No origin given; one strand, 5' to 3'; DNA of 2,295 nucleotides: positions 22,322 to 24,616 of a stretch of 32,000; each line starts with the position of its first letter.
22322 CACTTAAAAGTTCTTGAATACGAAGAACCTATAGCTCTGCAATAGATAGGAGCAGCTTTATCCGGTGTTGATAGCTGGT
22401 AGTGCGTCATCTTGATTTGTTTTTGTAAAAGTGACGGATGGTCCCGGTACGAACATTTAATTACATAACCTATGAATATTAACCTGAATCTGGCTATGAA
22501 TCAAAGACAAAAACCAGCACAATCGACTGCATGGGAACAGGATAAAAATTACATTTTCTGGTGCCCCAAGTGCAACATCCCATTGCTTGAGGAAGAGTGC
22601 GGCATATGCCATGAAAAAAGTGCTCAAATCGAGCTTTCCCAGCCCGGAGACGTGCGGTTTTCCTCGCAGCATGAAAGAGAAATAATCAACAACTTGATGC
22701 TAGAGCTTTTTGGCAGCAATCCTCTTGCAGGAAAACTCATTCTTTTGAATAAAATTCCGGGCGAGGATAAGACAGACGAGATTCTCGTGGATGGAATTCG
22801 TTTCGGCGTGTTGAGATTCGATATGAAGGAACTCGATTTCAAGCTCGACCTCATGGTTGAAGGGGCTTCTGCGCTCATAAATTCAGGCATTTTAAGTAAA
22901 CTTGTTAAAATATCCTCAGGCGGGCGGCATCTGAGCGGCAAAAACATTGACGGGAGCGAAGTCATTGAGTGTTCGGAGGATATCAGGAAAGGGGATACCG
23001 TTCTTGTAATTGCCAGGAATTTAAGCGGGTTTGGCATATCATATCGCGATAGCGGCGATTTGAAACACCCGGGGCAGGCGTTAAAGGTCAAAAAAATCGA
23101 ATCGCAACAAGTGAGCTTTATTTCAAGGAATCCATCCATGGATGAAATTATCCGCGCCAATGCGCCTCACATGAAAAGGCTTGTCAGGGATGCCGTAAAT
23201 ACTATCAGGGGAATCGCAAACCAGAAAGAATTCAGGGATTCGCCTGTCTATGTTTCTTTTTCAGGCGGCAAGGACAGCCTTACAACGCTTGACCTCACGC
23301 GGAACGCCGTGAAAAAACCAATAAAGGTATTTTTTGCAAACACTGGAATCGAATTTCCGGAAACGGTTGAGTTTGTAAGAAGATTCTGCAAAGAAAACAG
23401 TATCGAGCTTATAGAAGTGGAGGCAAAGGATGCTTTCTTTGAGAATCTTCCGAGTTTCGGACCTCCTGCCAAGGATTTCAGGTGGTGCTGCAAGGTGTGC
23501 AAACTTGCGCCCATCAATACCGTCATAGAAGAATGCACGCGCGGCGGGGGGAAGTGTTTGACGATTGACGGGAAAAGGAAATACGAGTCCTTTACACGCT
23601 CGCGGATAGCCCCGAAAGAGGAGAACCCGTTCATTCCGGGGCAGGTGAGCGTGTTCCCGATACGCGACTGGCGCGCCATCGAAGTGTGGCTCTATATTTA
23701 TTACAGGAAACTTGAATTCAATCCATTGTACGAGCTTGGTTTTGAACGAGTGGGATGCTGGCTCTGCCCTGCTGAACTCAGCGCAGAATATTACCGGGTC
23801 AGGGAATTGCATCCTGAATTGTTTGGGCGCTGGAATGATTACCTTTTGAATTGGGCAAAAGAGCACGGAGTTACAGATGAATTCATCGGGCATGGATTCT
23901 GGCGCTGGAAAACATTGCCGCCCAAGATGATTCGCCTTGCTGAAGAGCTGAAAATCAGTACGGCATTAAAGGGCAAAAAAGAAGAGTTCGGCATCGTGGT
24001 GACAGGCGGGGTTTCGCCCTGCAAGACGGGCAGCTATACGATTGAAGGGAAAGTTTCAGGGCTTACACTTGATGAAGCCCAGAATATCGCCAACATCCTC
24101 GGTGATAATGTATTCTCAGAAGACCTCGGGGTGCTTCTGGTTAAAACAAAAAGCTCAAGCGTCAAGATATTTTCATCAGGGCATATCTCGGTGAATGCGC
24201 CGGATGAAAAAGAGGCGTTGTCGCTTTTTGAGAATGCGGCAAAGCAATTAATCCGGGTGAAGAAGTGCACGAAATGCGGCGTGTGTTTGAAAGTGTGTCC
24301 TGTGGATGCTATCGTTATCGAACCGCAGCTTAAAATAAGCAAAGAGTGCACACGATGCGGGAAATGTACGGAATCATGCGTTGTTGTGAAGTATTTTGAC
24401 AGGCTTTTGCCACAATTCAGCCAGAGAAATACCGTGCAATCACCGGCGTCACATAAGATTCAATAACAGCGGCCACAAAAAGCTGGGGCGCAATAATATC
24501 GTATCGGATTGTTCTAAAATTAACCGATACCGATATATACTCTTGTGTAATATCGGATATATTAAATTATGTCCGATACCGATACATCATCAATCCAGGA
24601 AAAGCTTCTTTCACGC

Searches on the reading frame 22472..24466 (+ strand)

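Call 85: search_protein_families(library=pfam, proteins=[window:22472-24466:+], max_evalue=0.001)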
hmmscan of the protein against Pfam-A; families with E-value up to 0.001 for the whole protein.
window:22472-24466:+ (664 aa): 9 families
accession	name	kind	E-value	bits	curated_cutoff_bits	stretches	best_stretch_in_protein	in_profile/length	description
PF01507.26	PAPS_reduct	-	6.9e-41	140.6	22.5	1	259-434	2-174/175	Phosphoadenosine phosphosulfate reductase domain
PF13237.11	Fer4_10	-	7.8e-07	29.4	25.5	1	594-636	4-52/53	4Fe-4S dicluster domain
PF13183.11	Fer4_8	-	9.3e-07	29.7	27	0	596-611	2-17/68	4Fe-4S dicluster domain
PF00037.32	Fer4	-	1.6e-05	25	21.1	1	597-614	6-23/24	4Fe-4S binding domain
PF13746.11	Fer4_18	-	2.3e-05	25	27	1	582-639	44-98/114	4Fe-4S dicluster domain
PF14697.11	Fer4_21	-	0.00015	22.2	35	0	594-640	3-55/59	4Fe-4S dicluster domain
PF13187.11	Fer4_9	-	0.00045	20.6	27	0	598-636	1-47/52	4Fe-4S dicluster domain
PF12838.12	Fer4_7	-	0.00051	20.9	27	1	598-637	1-49/52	4Fe-4S dicluster domain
PF13534.11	Fer4_17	-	0.00089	20.2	22.2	0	592-612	39-59/61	4Fe-4S dicluster domain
